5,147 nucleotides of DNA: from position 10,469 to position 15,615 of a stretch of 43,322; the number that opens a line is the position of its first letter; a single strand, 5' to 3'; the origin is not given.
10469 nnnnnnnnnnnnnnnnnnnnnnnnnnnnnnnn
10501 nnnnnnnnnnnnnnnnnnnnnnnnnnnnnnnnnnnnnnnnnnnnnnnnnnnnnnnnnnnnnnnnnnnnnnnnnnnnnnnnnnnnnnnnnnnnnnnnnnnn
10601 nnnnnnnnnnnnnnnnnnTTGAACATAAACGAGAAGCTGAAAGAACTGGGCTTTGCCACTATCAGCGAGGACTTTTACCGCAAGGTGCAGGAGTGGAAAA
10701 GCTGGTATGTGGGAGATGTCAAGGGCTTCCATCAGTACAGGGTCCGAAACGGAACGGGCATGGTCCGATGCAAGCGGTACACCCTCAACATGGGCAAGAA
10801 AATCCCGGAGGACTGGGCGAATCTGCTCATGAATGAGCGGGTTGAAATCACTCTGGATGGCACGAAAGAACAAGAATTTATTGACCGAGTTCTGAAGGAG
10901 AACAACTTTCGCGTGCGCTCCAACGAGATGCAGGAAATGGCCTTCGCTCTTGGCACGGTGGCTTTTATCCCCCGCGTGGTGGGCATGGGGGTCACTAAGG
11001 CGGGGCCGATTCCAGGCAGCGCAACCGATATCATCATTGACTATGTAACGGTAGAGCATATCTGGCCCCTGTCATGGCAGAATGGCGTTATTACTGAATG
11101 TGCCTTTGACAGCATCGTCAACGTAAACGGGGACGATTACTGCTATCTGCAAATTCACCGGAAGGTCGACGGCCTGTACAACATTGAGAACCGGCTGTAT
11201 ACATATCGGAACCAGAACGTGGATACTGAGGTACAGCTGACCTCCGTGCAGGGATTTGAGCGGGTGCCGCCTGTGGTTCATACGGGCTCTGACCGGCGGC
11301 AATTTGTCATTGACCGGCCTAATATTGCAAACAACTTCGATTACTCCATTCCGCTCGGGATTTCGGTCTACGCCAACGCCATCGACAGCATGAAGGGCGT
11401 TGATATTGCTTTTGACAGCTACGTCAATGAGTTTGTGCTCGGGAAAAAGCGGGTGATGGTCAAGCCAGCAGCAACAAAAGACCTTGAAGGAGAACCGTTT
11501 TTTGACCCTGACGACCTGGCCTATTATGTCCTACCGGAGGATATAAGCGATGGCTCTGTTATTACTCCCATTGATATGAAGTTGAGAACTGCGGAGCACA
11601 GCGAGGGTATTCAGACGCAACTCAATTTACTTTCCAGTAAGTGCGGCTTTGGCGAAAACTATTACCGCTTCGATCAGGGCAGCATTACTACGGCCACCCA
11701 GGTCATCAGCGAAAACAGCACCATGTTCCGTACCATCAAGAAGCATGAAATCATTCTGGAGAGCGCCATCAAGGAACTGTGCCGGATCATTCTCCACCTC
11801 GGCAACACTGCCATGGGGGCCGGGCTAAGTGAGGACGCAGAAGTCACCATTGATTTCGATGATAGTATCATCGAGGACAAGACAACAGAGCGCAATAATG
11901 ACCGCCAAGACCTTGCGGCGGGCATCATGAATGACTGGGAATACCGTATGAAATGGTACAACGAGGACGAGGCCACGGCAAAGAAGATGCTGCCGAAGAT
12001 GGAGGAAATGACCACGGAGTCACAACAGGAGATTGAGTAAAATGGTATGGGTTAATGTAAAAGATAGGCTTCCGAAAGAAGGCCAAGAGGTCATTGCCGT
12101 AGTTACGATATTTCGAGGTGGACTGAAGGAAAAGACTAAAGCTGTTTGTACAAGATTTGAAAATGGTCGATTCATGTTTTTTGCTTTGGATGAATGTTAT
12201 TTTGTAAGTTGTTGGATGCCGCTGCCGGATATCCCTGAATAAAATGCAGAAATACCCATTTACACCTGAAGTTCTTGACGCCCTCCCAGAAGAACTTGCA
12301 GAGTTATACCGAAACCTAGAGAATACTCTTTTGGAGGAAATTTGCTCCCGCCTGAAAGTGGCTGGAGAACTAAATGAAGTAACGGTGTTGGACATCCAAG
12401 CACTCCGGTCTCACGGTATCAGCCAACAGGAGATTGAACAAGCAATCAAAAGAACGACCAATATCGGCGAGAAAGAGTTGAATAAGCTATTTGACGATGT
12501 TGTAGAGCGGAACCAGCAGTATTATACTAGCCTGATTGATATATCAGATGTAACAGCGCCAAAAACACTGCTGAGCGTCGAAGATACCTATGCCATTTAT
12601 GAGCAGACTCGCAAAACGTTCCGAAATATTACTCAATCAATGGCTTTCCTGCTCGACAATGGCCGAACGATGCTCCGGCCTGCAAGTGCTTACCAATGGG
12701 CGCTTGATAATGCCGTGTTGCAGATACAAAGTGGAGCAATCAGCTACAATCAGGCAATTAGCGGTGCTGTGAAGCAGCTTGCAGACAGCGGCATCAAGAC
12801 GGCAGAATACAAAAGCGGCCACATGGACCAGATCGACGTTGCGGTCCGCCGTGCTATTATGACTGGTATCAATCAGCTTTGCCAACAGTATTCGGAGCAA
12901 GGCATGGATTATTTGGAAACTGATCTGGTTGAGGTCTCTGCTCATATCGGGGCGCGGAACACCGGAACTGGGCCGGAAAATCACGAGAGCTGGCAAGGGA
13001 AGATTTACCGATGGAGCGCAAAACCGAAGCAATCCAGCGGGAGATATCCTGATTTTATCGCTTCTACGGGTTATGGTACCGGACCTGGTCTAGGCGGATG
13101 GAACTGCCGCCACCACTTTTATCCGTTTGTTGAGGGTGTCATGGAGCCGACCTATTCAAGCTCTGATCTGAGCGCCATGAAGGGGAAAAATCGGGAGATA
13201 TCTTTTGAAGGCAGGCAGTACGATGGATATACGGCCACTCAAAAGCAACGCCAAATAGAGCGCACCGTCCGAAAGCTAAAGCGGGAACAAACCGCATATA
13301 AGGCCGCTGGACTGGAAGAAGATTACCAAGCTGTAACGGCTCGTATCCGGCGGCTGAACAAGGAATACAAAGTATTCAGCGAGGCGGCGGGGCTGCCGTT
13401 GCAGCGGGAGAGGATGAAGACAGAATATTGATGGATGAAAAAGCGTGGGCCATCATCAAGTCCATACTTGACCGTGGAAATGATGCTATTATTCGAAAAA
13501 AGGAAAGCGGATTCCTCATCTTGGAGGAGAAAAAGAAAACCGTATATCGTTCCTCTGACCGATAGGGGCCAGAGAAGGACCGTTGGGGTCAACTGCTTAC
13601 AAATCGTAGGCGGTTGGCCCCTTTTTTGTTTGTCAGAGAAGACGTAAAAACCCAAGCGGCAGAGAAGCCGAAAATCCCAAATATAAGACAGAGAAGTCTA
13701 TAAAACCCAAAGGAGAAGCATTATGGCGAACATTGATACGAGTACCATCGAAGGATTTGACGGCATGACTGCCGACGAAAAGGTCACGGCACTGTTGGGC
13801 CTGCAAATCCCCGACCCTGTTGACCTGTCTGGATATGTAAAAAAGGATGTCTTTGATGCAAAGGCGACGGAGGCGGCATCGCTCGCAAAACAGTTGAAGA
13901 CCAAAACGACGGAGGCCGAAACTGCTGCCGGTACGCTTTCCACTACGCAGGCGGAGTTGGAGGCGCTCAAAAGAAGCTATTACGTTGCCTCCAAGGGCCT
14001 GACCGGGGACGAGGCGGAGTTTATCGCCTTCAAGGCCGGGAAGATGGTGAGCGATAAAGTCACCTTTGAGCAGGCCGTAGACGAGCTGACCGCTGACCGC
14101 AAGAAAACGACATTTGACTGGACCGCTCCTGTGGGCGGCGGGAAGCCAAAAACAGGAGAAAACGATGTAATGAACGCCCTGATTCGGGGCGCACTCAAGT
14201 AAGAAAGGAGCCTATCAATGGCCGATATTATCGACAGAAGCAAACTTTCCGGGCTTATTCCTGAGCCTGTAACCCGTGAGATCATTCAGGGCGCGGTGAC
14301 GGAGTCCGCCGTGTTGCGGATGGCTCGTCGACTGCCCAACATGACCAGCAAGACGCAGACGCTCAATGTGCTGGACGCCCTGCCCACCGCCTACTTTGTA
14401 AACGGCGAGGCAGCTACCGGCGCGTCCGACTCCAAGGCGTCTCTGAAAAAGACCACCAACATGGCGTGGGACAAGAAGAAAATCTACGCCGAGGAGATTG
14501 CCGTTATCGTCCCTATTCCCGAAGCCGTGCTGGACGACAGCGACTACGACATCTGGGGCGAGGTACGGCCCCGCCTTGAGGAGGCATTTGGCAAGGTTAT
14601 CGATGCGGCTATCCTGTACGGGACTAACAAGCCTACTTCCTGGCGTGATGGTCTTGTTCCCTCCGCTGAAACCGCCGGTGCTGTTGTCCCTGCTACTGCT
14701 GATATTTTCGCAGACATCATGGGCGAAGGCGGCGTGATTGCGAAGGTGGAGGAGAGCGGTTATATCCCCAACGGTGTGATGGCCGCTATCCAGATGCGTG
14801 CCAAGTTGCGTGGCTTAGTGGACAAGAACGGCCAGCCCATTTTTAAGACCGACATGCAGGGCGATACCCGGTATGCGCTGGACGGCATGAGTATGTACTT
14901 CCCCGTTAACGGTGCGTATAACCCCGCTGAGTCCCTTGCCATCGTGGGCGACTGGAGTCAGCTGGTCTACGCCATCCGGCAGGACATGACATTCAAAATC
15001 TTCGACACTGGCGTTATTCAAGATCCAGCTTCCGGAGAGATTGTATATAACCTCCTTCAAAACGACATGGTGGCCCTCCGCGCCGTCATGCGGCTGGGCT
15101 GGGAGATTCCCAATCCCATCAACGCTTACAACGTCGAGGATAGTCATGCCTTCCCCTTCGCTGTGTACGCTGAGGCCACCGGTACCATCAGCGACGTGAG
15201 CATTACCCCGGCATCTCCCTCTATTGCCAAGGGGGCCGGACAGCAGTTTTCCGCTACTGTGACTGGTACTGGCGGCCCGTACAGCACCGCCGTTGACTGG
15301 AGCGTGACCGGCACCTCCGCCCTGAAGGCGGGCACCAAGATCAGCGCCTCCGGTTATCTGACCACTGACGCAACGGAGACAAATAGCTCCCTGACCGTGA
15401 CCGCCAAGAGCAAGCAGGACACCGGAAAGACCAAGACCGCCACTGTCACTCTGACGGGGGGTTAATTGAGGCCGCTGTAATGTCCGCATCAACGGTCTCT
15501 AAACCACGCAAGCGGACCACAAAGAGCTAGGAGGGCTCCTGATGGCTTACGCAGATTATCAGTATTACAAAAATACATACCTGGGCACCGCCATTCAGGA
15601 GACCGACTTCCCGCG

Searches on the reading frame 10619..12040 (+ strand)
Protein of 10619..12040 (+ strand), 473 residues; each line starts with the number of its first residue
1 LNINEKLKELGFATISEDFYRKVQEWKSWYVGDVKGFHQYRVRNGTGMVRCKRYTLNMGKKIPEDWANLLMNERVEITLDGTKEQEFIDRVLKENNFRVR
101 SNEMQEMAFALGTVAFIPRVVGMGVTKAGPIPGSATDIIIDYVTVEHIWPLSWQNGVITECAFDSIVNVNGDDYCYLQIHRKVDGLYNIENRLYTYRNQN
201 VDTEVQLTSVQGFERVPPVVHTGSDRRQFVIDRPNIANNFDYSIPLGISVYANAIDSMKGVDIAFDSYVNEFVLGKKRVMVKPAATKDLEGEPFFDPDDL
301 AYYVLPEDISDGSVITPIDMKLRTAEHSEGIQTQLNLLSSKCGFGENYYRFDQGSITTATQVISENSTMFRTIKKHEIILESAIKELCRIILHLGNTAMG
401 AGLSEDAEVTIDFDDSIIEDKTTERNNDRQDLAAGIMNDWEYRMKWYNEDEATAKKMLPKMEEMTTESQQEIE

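Call 79: search_protein_families(library=pfam, proteins=[window:10619-12040:+], max_evalue=0.0001)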
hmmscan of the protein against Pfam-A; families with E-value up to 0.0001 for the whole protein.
window:10619-12040:+ (473 aa): 1 family
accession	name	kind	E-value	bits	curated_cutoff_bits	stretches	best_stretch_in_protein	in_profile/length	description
PF05133.19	SPP1_portal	-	4.7e-17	62.5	25.5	2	16-122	8-111/416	Phage portal protein, SPP1 Gp6-like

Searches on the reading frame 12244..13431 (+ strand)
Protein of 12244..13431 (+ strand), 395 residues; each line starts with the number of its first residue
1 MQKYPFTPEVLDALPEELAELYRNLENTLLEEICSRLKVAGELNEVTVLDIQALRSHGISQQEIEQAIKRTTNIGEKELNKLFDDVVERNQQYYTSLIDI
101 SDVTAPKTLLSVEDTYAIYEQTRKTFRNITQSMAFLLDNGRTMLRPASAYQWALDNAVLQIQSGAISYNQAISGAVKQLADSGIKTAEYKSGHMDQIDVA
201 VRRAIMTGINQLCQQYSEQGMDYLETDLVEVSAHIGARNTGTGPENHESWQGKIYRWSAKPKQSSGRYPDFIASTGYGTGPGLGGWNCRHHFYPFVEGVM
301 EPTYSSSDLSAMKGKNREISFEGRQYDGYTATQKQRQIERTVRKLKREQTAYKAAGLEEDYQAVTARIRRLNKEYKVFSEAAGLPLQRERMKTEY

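Call 79: search_protein_families(library=pfam, proteins=[window:12244-13431:+], max_evalue=0.0001)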
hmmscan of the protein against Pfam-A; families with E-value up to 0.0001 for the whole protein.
window:12244-13431:+ (395 aa): 1 family
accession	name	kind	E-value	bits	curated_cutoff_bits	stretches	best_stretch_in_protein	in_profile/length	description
PF06152.16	Phage_min_cap2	-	3.8e-95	319.4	26.3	1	7-378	2-364/366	Phage minor capsid protein 2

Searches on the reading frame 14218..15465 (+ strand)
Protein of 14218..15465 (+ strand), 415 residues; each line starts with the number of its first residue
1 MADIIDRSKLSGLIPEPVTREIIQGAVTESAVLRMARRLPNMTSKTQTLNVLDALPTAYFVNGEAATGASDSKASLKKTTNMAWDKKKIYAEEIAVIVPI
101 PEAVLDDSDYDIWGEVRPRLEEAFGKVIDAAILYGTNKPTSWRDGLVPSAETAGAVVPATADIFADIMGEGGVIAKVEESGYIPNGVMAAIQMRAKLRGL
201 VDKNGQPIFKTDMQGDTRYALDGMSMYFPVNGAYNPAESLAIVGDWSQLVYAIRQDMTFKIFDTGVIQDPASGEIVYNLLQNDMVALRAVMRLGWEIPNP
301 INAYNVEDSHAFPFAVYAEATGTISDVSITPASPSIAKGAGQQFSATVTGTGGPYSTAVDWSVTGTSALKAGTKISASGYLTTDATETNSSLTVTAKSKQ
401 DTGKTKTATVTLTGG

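Call 79: search_protein_families(library=pfam, proteins=[window:14218-15465:+], max_evalue=0.0001)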
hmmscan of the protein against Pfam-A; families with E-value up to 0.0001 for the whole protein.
window:14218-15465:+ (415 aa): 1 family
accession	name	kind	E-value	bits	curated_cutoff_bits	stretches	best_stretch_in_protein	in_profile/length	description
PF05065.19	Phage_capsid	-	1.4e-29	103.9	24.2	1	13-297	4-269/280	Phage capsid family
